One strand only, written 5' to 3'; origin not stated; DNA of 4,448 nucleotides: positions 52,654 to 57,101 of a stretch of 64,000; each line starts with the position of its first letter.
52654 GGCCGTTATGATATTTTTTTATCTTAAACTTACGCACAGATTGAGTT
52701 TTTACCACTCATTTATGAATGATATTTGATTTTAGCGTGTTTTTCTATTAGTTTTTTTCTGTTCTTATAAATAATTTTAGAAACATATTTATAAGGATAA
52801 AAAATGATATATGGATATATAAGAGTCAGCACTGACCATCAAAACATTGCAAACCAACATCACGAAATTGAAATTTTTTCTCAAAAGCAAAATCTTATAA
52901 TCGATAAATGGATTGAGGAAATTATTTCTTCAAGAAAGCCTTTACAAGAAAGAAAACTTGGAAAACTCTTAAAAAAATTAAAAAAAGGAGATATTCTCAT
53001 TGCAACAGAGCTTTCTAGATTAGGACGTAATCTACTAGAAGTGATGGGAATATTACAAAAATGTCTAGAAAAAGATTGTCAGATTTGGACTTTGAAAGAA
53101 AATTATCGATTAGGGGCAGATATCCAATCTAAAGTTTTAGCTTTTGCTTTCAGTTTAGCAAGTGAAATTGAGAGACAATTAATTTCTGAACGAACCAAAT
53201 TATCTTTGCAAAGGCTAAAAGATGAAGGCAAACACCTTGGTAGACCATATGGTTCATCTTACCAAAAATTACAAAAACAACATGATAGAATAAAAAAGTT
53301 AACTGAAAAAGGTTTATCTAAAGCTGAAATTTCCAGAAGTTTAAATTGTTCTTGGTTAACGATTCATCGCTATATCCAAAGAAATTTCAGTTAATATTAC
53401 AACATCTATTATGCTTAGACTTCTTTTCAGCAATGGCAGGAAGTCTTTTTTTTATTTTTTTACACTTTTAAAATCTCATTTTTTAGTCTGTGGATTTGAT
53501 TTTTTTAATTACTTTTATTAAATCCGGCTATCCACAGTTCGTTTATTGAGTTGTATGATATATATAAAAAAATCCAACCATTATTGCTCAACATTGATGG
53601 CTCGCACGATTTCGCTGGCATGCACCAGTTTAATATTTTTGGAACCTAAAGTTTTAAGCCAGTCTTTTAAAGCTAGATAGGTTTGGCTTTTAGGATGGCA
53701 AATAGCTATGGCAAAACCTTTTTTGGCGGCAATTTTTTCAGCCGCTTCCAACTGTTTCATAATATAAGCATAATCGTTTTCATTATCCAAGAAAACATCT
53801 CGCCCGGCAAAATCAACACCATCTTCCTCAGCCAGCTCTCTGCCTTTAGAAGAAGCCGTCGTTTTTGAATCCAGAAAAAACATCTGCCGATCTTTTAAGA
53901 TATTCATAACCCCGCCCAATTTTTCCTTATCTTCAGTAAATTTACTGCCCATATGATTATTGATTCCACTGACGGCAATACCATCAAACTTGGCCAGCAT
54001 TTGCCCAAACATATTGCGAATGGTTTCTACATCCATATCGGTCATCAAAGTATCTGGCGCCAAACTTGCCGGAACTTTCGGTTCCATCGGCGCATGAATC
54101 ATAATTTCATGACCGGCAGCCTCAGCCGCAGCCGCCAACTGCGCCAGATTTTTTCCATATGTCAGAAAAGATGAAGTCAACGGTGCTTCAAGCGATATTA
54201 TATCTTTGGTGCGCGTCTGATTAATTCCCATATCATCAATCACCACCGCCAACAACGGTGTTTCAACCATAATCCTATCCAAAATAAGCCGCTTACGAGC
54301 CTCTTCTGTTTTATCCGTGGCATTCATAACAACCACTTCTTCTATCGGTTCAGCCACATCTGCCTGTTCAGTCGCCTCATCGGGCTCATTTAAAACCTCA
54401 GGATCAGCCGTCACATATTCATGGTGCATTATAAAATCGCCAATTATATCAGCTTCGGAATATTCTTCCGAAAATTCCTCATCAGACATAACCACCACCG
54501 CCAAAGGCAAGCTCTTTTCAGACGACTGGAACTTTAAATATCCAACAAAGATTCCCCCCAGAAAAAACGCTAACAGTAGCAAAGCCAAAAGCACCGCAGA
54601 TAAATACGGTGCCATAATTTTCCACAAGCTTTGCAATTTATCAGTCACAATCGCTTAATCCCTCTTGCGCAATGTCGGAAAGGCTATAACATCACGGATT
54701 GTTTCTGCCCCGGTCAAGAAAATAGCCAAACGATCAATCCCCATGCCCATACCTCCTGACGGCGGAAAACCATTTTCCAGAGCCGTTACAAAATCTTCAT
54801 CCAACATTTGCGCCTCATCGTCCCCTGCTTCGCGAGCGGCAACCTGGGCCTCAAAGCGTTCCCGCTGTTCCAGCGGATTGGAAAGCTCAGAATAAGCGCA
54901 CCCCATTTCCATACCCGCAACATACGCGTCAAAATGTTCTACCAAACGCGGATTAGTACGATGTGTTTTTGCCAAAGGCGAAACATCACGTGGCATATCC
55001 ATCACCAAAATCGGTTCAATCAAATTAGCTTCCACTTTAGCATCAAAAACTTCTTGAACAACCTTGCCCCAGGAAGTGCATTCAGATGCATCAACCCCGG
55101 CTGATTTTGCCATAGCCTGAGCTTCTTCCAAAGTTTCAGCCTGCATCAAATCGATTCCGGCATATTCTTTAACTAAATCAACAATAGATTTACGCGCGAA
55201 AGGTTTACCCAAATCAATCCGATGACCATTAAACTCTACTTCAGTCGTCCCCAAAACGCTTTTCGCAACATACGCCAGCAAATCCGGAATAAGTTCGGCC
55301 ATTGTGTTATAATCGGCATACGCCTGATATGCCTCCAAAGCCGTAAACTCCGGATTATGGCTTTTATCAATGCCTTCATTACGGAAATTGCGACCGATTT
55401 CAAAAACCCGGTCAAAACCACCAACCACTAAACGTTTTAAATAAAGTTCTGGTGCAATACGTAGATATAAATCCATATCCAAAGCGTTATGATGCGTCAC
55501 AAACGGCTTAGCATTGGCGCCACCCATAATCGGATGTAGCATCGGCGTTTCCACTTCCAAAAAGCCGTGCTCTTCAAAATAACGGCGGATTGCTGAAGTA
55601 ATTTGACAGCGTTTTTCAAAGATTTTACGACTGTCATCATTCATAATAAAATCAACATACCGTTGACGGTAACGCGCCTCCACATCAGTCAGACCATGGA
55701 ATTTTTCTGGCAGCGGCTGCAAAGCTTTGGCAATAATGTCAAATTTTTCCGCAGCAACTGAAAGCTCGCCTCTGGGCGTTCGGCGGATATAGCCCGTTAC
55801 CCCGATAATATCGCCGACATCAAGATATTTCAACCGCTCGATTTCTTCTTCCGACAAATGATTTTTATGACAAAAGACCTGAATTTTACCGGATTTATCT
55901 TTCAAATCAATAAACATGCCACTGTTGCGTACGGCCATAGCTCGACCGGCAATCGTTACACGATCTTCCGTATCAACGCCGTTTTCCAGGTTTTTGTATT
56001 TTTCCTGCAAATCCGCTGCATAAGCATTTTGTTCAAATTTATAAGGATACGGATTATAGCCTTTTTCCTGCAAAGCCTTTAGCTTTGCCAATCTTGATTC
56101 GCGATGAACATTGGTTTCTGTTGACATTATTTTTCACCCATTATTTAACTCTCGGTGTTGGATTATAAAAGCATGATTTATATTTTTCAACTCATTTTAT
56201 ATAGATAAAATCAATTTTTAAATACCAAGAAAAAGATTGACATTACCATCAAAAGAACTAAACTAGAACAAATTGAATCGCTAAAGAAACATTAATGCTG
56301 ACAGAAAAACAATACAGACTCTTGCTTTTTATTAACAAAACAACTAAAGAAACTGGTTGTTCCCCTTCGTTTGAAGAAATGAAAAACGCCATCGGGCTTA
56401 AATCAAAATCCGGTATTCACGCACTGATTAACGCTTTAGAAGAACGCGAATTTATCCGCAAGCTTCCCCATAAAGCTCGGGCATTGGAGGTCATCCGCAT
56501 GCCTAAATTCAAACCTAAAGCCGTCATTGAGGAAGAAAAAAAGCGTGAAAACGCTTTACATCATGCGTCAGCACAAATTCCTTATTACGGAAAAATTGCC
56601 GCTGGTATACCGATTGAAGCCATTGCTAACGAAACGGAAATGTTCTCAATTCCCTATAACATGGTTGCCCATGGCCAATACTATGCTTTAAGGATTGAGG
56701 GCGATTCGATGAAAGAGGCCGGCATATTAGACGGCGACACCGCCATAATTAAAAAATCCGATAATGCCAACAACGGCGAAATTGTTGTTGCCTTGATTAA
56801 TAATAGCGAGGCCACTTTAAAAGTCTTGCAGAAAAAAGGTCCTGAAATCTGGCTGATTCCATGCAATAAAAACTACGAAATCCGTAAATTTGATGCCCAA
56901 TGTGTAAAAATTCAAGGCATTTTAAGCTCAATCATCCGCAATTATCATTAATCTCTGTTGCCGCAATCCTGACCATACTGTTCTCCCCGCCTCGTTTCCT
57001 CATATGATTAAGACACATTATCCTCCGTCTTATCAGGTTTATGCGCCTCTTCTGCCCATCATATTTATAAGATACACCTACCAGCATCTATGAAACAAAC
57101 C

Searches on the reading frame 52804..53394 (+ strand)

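Call 36: search_protein_families(library=pfam, proteins=[window:52804-53394:+], max_evalue=0.00001)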
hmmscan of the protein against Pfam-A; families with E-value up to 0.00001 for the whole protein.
window:52804-53394:+ (196 aa): 1 family
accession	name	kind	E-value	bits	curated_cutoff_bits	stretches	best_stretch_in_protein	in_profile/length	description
PF00239.26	Resolvase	-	3.1e-30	105.6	23.3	1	2-143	1-144/145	Resolvase, N terminal domain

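Call 54: search_protein_families(library=ncbifam, proteins=[window:52804-53394:+], max_evalue=0.001)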
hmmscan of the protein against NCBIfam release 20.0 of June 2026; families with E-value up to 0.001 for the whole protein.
window:52804-53394:+ (196 aa): 3 families
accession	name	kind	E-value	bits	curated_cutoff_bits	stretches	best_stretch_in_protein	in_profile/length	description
NF009949.0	PRK13413.1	equivalog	5.1e-79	264.7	272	1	1-194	1-196/203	master DNA invertase Mpi family serine-type recombinase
NF047344.1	SCCmet_CcrA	equivalog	6.7e-07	28.8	700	1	3-155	5-161/442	cassette chromosome recombinase CcrA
NF033518.0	transpos_IS607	equivalog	0.00017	21.2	110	1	2-79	56-136/187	IS607 family transposase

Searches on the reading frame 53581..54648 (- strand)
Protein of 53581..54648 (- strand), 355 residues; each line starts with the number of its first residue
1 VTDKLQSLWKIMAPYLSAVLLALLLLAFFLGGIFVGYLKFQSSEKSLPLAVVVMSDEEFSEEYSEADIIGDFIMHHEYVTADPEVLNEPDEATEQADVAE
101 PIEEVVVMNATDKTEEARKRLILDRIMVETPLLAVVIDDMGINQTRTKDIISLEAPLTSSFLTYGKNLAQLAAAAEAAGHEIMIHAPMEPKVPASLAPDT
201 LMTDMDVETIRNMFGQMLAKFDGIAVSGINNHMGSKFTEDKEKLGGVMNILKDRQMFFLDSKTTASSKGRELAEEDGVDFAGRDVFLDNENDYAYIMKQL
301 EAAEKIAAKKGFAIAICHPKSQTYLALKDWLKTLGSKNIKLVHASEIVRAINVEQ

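Call 36: search_protein_families(library=pfam, proteins=[window:53581-54648:-], max_evalue=0.00001)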
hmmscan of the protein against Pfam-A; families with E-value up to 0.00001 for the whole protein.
window:53581-54648:- (355 aa): 1 family
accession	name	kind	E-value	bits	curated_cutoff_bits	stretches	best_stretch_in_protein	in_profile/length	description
PF04748.18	Polysacc_deac_2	-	5.8e-71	238.4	27.5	1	135-348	1-212/212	Divergent polysaccharide deacetylase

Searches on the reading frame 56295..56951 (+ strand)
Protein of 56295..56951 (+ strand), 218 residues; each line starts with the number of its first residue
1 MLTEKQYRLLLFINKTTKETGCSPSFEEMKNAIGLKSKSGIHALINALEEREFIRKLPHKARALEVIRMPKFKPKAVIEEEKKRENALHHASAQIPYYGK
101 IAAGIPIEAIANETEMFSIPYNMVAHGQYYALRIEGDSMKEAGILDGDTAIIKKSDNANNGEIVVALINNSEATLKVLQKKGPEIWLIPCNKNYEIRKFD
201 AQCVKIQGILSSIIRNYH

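Call 36: search_protein_families(library=pfam, proteins=[window:56295-56951:+], max_evalue=0.00001)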
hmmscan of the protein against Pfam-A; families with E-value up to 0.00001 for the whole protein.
window:56295-56951:+ (218 aa): 2 families
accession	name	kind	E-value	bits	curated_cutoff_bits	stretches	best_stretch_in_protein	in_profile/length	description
PF00717.28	Peptidase_S24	-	2.4e-31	108.3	23.3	1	96-209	1-114/116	Peptidase S24-like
PF01726.22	LexA_DNA_bind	-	8.6e-13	48.3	23.7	1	2-63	4-65/65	LexA DNA binding domain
